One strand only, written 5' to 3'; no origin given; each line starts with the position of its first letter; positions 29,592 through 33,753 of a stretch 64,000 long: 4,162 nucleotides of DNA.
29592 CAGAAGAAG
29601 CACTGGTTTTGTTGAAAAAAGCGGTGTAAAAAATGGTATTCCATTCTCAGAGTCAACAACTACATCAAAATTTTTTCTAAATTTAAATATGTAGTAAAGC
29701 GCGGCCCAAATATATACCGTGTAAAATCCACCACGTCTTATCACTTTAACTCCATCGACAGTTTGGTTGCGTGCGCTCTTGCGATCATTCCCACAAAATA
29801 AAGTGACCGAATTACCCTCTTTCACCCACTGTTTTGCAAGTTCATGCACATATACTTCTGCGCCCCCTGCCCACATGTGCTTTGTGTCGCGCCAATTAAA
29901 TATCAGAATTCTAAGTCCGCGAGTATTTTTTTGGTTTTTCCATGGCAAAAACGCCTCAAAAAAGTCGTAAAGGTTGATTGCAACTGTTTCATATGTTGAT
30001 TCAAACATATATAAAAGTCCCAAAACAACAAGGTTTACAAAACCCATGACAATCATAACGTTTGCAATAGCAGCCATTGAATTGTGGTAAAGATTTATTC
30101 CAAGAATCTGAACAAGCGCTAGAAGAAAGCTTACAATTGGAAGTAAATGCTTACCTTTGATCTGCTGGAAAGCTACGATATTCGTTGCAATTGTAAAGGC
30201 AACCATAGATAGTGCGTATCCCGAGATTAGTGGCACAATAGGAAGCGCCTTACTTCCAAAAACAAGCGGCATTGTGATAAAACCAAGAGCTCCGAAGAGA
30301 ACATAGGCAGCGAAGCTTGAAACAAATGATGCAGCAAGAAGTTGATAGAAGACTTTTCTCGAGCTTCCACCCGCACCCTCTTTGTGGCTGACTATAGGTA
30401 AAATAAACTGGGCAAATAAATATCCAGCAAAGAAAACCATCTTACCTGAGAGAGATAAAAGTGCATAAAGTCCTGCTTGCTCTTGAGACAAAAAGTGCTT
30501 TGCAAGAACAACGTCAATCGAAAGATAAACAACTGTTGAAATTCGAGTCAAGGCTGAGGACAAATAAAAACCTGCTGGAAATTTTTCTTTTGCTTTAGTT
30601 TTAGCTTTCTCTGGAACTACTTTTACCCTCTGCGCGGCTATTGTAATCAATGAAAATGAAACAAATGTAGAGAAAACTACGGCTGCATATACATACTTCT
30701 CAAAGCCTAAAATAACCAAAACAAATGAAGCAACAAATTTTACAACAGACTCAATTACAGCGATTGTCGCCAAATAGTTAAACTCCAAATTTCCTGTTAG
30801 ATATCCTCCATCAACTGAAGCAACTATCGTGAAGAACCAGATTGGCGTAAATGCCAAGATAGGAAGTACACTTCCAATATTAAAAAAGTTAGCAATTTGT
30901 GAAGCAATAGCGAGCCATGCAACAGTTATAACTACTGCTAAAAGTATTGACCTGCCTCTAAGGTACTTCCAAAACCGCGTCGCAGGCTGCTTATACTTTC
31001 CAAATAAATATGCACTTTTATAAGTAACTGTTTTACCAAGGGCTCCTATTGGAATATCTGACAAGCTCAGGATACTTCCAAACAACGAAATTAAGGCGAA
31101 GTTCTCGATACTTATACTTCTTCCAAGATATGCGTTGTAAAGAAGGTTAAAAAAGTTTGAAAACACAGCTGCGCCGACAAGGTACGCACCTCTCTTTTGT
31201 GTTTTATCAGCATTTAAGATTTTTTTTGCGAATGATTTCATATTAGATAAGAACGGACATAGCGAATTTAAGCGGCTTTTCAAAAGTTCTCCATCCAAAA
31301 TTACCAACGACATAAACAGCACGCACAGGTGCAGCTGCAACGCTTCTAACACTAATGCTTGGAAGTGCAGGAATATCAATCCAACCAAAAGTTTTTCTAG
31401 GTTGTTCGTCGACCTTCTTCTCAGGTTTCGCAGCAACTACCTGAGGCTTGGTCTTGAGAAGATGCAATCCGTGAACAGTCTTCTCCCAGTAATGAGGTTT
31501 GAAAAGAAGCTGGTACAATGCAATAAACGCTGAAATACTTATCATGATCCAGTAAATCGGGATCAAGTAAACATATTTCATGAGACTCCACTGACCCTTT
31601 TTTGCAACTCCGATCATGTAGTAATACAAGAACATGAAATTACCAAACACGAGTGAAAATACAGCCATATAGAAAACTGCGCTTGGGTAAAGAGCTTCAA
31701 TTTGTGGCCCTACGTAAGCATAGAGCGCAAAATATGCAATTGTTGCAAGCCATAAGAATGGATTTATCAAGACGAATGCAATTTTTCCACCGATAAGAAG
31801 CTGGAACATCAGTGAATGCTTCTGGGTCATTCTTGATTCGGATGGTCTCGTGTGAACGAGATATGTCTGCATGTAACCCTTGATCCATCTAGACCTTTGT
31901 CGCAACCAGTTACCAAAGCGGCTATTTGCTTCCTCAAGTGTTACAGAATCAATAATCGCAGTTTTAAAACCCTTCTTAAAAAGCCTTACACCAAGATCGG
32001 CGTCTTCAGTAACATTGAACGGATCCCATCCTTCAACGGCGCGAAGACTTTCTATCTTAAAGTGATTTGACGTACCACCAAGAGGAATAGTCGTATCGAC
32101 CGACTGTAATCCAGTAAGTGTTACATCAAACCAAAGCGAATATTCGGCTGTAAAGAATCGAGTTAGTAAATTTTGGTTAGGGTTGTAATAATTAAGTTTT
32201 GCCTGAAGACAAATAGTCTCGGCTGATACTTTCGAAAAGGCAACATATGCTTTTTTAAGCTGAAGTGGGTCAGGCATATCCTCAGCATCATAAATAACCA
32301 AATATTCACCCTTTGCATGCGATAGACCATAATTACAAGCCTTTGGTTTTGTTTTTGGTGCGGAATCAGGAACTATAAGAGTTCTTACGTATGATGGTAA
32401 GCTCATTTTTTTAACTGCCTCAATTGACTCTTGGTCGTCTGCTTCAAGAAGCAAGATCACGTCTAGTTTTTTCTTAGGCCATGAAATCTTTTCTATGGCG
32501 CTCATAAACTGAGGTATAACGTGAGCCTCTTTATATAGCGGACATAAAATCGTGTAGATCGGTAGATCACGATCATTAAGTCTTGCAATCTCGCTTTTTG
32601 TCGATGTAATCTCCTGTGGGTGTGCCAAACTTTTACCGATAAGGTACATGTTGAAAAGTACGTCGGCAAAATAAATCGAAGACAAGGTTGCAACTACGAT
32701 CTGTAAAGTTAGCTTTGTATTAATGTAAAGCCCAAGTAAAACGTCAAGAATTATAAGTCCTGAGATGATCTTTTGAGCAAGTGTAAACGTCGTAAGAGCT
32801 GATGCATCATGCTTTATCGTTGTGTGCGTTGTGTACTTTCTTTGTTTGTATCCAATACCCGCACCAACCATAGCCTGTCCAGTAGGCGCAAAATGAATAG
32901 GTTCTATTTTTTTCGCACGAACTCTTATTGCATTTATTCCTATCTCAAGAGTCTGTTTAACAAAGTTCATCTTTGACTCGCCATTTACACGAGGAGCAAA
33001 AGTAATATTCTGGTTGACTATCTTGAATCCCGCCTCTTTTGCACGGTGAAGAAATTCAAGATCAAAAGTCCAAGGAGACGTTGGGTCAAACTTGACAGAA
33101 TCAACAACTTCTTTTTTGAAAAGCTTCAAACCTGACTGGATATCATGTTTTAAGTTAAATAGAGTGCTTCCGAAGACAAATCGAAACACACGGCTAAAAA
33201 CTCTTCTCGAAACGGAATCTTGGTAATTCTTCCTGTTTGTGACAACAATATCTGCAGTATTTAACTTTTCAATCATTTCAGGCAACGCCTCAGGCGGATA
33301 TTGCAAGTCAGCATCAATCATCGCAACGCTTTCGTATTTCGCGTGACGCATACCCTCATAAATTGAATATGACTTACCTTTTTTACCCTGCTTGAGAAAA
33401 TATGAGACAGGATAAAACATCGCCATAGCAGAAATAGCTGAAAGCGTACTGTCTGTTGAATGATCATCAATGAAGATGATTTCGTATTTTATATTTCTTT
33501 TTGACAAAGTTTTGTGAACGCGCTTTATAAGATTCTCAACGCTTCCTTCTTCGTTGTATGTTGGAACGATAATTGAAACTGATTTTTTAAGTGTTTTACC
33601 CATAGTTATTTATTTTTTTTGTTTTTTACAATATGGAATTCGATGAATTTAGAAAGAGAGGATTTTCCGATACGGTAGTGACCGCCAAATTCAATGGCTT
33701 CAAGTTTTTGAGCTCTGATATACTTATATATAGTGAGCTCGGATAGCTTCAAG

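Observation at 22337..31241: Three unusual enzyme fusions in the glycan locus: kinase-fold+CE4 deacetylase, DegT aminotransferase+GT2, and Wzx-like flippase+GT4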

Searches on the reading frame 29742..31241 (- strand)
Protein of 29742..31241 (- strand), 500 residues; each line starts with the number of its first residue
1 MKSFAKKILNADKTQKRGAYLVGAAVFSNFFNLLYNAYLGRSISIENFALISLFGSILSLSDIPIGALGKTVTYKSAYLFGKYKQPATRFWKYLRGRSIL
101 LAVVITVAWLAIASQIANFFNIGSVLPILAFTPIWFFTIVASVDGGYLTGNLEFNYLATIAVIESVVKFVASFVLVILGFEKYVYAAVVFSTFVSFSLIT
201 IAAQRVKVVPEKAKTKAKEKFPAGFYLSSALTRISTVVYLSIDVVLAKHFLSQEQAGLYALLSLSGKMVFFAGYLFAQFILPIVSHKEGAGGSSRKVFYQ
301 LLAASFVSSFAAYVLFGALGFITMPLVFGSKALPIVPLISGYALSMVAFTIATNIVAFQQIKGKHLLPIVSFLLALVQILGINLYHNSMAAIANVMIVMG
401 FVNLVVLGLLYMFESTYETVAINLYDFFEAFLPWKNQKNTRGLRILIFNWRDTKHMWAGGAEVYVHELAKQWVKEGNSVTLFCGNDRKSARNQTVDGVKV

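Call 6: search_protein_families(library=ncbifam, proteins=[window:29742-31241:-], max_evalue=0.1)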
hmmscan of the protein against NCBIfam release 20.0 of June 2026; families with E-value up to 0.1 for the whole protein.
window:29742-31241:- (500 aa): 2 families
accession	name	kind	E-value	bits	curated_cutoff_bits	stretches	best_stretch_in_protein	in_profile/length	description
NF047674.1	TeichurnBiosyTuaB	equivalog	5.8e-07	28.9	580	1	31-346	25-335/469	teichuronic acid biosynthesis protein TuaB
NF007483.0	PRK10076.1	equivalog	0.012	14.9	326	1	330-385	207-262/292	[formate-C-acetyltransferase]-activating enzyme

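Call 7: search_protein_families(library=pfam, proteins=[window:29742-31241:-], max_evalue=10)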
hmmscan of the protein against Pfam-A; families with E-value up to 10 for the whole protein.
window:29742-31241:- (500 aa): 3 families
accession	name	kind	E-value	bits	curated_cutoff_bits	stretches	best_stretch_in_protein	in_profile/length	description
PF13439.12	Glyco_transf_4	-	1.7e-05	25.3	28.5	1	459-493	2-36/170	Glycosyltransferase Family 4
PF13579.12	Glyco_trans_4_4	-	0.0089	16.8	29.7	1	459-500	1-42/158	Glycosyl transferase 4-like domain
PF06706.16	CTV_P6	-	0.025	14.7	25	1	19-34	10-25/51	Citrus tristeza virus 6-kDa protein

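Call 26: search_solved_structures(query=A2, max_evalue=1)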
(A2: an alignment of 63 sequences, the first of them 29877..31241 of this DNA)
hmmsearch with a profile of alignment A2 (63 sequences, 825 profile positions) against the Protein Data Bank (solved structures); distinct sequences matched with E-value up to 1: 104 (the best 60 are shown).
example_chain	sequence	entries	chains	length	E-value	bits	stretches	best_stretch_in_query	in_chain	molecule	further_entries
6kih_A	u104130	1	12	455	7.6e-34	120.4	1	628-804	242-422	Tll1590 protein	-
3c4q_A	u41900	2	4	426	9.3e-30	106.9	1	597-811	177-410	Predicted glycosyltransferases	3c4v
3c48_A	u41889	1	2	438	1.2e-29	106.5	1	597-811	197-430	Predicted glycosyltransferases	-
7qnt_AAA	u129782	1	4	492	2.8e-25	92.1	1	586-782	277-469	TarM(Se)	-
7qd7_AAA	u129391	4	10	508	3e-25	92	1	586-782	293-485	TarM(Se)_G117R | TarM(Se)_G117R-4RboP | TarM(Se)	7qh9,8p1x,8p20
2jjm_A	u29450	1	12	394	6.9e-25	90.8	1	589-801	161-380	GLYCOSYL TRANSFERASE, GROUP 1 FAMILY PROTEIN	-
3mbo_A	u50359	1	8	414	7.9e-25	90.6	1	589-800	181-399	Glycosyltransferase, group 1 family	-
3okc_A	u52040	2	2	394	9.2e-24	87.1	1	628-810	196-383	GDP-mannose-dependent alpha-(1-6)-phosphatidylinositol monomannoside mannosyltransferase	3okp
4n9w_A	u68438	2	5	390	2.4e-23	85.7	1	630-805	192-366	GDP-mannose-dependent alpha-(1-2)-phosphatidylinositol mannosyltransferase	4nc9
2gej_A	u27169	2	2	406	2.7e-23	85.5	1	630-805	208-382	PHOSPHATIDYLINOSITOL MANNOSYLTRANSFERASE (PimA)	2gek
3oka_A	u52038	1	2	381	2.9e-23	85.4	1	628-806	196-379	GDP-mannose-dependent alpha-(1-6)-phosphatidylinositol monomannoside mannosyltransferase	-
7qsg_A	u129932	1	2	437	7.7e-23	84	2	587-808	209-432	D-inositol 3-phosphate glycosyltransferase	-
6tpg_A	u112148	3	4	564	1.8e-22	82.8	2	632-803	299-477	Orexin receptor type 2,GlgA glycogen synthase,Hypocretin receptor-2 | Orexin receptor type 2,GlgA glycogen synthase,Orexin receptor type 2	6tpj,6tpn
4x7m_A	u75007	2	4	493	6.2e-22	81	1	584-785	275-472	TarM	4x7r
4x6l_A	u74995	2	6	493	6.2e-22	81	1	584-785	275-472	TarM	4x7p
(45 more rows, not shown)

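Call 33: predict_structure(alignment_id=A2)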
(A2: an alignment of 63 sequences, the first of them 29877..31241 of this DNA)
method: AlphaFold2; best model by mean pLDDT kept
length: 455 residues; sequences in the alignment: 63
mean_pLDDT: 91.6   pTM: 0.89
mean pLDDT of the five models: 91.6, 91.6, 91.1, 90.9, 90.2
residues with pLDDT >= 90: 347; 70-90: 80; 50-70: 27; < 50: 1
segments of 3 or more residues with pLDDT < 50: none
pLDDT, mean of each block of 10 residues (from residue 1): 76 91 95 90 83 84 96 97 93 96 97 93 92 96 98 97 97 96 93 98 88 64 96 95 88 88 93 96 97 96 98 97 92 95 98 98 96 97 96 97 98 93 88 69 68 58
secondary structure, 60 per line:
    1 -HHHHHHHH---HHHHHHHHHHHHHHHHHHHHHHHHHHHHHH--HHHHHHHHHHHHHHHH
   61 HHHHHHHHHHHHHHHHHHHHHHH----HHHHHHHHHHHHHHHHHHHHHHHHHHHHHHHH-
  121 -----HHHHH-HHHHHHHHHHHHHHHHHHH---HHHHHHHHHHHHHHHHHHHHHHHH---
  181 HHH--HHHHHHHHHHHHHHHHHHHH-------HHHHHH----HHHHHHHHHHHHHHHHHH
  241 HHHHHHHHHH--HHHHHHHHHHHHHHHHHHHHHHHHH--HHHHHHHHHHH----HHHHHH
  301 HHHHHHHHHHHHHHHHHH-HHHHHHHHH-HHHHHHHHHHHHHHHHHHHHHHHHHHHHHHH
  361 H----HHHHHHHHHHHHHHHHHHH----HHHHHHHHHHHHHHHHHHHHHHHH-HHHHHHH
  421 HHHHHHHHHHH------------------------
elements in order: H2-9 H13-42 H45-83 H88-119 H126-130 H132-150 H154-177 H186-205 H213-218 H223-250 H253-277 H280-290 H295-318 H320-328 H330-361 H366-384 H389-412 H414-431
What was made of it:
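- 28752..31241 (-): Fusion (iii), 829 aa. A 12-TM MOP-superfamily flippase-fold domain (aa 1-431, about 29949-31241) is joined by a linker of about 15 aa to a cytoplasmic GT4 (aa 446-829, about 28755-29906). The AF2 model has pLDDT 91.6 (call 33).
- On MOP superfamily, PST (Wzx-type) flippase: The AF2 model has pLDDT 91.6 and 12 TM helices (call 33).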

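Call 37: fold_search(model_id=the predicted structure, library=pdb)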
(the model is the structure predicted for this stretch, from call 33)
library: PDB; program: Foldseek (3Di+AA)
matches with E <= 10: 273; with E <= 0.001: 49
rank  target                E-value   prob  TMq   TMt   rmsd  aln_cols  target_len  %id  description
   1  4z3n                  4.8e-06  1.00  0.62  0.65   5.9       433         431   15  Crystal structure of the MATE transporter ClbM (released 2016-01-13)
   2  6nc9                  5.4e-06  1.00  0.64  0.62   5.5       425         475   14  Lipid II flippase MurJ, outward-facing conformation (released 2019-04-17)
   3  3vvr_A                6.3e-06  1.00  0.70  0.72   4.9       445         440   14  Crystal structure of MATE in complex with MaD5 (released 2013-04-03)
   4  6idp                  7.0e-06  1.00  0.63  0.65   5.8       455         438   15  Crystal structure of Vibrio cholerae MATE transporter VcmN in the straight form (released 2019-01-16)
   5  6hfb_D                7.9e-06  1.00  0.68  0.68   5.2       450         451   14  Outward-facing conformation of a multidrug resistance MATE family transporter of the MOP superfamily. (released 2019-06-12)
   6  6gwh                  9.6e-06  1.00  0.66  0.68   5.7       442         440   14  Outward-facing conformation of a multidrug resistance MATE family transporter of the MOP superfamily. (released 2019-06-05)
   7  6z70_A                1.0e-05  1.00  0.65  0.67   5.3       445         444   13  Structure of the MATE family multidrug resistance transporter Aq_128 from Aquifex aeolicus in the outward-facing state (released 2021-12-01)
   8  9l7l                  1.1e-05  1.00  0.67  0.67   5.7       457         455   12  Structure of the MATE family multidrug resistance transporter HvAACT1 from Hordeum vulgare in the outward-facing state (released 2025-08-06)
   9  5y50                  1.1e-05  1.00  0.68  0.69   5.3       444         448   14  Crystal structure of eukaryotic MATE transporter AtDTX14 (released 2017-12-06)
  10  6hfb_C                1.2e-05  1.00  0.68  0.69   5.5       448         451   15  Outward-facing conformation of a multidrug resistance MATE family transporter of the MOP superfamily. (released 2019-06-12)
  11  9ukv_A                1.2e-05  1.00  0.69  0.63   5.0       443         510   15  JM Complex - E. coli MurJ, Levivirus M lysis protein LysM (SglM) (released 2025-09-10)
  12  3vvp_B                1.4e-05  1.00  0.63  0.68   5.5       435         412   15  Crystal structure of MATE in complex with Br-NRF (released 2013-04-03)
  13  6ids                  1.7e-05  1.00  0.68  0.70   5.3       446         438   13  Crystal structure of Vibrio cholerae MATE transporter VcmN D35N mutant (released 2019-01-16)
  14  4mlb_C                1.9e-05  1.00  0.68  0.69   5.1       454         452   16  Reverse polarity of binding pocket suggests different function of a MOP superfamily transporter from Pyrococcus furios (released 2013-09-25)
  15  3wbn_A                2.0e-05  1.00  0.68  0.69   5.0       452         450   15  Crystal structure of MATE in complex with MaL6 (released 2013-06-12)
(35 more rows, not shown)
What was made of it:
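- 28752..31241 (-): In Foldseek, all 49 hits with E<1e-3 are MATE, MurJ or WzxE, with TM-scores 0.6-0.73 (call 37).
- On MOP superfamily, PST (Wzx-type) flippase: All 49 Foldseek PDB hits with E<1e-3 are MATE, MurJ or WzxE, with TM-scores 0.6-0.73 (call 37).
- Closest known: PST/Wzx-type MOP flippases. Same: It has a 12-TM MOP fold, with TM-scores up to 0.73 to WzxE, MurJ and MATE (call 37).
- Foldseek cannot tell Wzx, MurJ and MATE apart (call 37).
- Tried and rejected: A structure prediction of the N-terminal 455 aa followed by Foldseek settled that point (calls 33, 37).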

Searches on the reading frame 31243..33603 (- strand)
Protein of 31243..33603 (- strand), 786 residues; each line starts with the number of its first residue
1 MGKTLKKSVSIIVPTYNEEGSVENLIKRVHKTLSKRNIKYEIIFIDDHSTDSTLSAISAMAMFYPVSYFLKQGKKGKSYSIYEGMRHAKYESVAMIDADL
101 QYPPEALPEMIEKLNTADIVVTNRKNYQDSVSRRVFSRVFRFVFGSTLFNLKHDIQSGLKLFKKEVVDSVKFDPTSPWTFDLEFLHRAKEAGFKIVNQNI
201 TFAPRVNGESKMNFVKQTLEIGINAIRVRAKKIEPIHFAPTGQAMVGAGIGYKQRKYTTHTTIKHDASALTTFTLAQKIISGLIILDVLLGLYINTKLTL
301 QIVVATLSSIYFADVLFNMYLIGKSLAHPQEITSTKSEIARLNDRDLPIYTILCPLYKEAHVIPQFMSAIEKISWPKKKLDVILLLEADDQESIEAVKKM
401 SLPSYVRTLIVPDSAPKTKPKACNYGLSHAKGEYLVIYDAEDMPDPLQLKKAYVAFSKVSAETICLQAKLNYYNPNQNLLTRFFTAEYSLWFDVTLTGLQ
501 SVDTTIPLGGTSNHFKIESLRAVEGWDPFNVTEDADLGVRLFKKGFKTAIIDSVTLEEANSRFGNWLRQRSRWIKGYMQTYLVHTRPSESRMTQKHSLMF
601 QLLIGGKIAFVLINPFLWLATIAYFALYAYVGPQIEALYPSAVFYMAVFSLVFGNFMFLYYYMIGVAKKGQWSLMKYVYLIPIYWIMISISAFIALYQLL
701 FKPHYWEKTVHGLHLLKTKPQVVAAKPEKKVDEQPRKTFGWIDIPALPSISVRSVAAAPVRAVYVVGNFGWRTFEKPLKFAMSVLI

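Call 4: search_protein_families(library=pfam, proteins=[window:31243-33603:-], max_evalue=0.01)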
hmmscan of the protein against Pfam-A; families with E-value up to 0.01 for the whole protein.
window:31243-33603:- (786 aa): 6 families
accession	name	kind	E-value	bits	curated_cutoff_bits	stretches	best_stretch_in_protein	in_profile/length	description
PF00535.33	Glycos_transf_2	-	1.4e-37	129.6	23.3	2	10-168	1-165/168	Glycosyl transferase family 2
PF13641.12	Glyco_tranf_2_3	-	9.9e-30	104.7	27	2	350-576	3-230/230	Glycosyltransferase like family 2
PF13632.12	Glyco_trans_2_3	-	1.1e-18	68.3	27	1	435-629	2-190/198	Glycosyl transferase family group 2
PF13506.12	Glyco_transf_21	-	4.4e-08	33.2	21.7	1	407-574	4-173/174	Glycosyl transferase family 21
PF10111.15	Glyco_tranf_2_2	-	2e-07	31.2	27.3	1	10-112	1-104/276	Glycosyltransferase like family 2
PF13733.12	Glyco_transf_7N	-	0.0024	17.9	27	1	6-50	46-90/134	N-terminal region of glycosyl transferase group 7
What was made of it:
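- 31243..33603 (-): First gene of the operon: a GT2a-GT2b fusion of 786 aa. GT2a (aa 1-235, about 32899-33603) resembles polyprenyl-phosphate glycosyltransferases. Two TM helices follow. GT2b (aa about 300-786, about 31246-32706) is a membrane-embedded synthase-type GT2. Pfam gives Glycos_transf_2 at 129.6 bits in two stretches, plus Glyco_tranf_2_3 and Glyco_trans_2_3 (call 4).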

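Call 6: search_protein_families(library=ncbifam, proteins=[window:31243-33603:-], max_evalue=0.1)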
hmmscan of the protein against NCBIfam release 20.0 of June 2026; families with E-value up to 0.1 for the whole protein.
window:31243-33603:- (786 aa): 29 families (the best 25 are shown)
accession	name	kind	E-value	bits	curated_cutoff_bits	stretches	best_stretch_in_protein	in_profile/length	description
TIGR03937.1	PgaC_IcaA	equivalog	2.2e-31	109.2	422.3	2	7-117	45-153/407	poly-beta-1,6-N-acetyl-D-glucosamine synthase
NF047588.1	GlcsyltransPgfSStrep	equivalog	3.5e-25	88.9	500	1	9-171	3-168/308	glycosyltransferase PgfS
NF007986.1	PRK10714.1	equivalog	4.7e-25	88.2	529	1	7-216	6-214/316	undecaprenyl-phosphate 4-deoxy-4-formamido-L-arabinose transferase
TIGR03030.1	CelA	equivalog_domain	7.6e-20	70.5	699.1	1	304-584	82-384/714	UDP-forming cellulose synthase catalytic subunit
TIGR04182.1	glyco_TIGR04182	equivalog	1e-19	71.1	325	1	9-292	2-277/293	S-layer glycoprotein N-glycosyltransferase AglJ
TIGR03111.1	glyc2_xrt_Gpos1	hypoth_equivalog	1.2e-18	67.2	363.95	2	336-706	36-414/439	TIGR03111 family XrtG-associated glycosyltransferase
NF041875.1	EPS_EpsD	equivalog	7e-18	65.1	370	2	9-117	1-107/325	exopolysaccharide biosynthesis glycosyltransferase EpsD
TIGR04283.1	glyco_like_mftF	equivalog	7.3e-18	65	182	2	9-117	1-100/221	TIGR04283 family arsenosugar biosynthesis glycosyltransferase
NF007482.0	PRK10073.1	equivalog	1.8e-17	63.4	423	2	6-118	5-114/334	glycosyltransferase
NF008558.0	PRK11498.1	equivalog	3.8e-15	54.9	992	1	347-584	272-508/872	UDP-forming cellulose synthase catalytic subunit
TIGR03965.1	mycofact_glyco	equivalog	1e-14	54.3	280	2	6-121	73-186/467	mycofactocin biosynthesis glycosyltransferase MftF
NF041391.1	DPhHxTase_Halo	equivalog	2.8e-13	49.4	375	1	15-229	3-209/213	dolichyl-phosphate hexose transferase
NF047683.1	TeichurnBiosyTuaG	equivalog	5.6e-13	49.1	400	1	6-120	5-117/252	teichuronic acid biosynthesis protein TuaG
NF041865.1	EpsU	equivalog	1.8e-12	47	700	1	350-689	41-376/394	exopolysaccharide biosynthesis GT2 family glycosyltransferase EpsU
NF010496.0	PRK13915.1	equivalog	6.4e-12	45.2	262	1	6-122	30-150/307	glucosyl-3-phosphoglycerate synthase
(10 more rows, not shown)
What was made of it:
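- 31243..33603 (-): NCBIfam ArnC matches aa 7-216 at E 4.7e-25; AglJ, PpgS, CelA and PgaC also hit (call 6).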
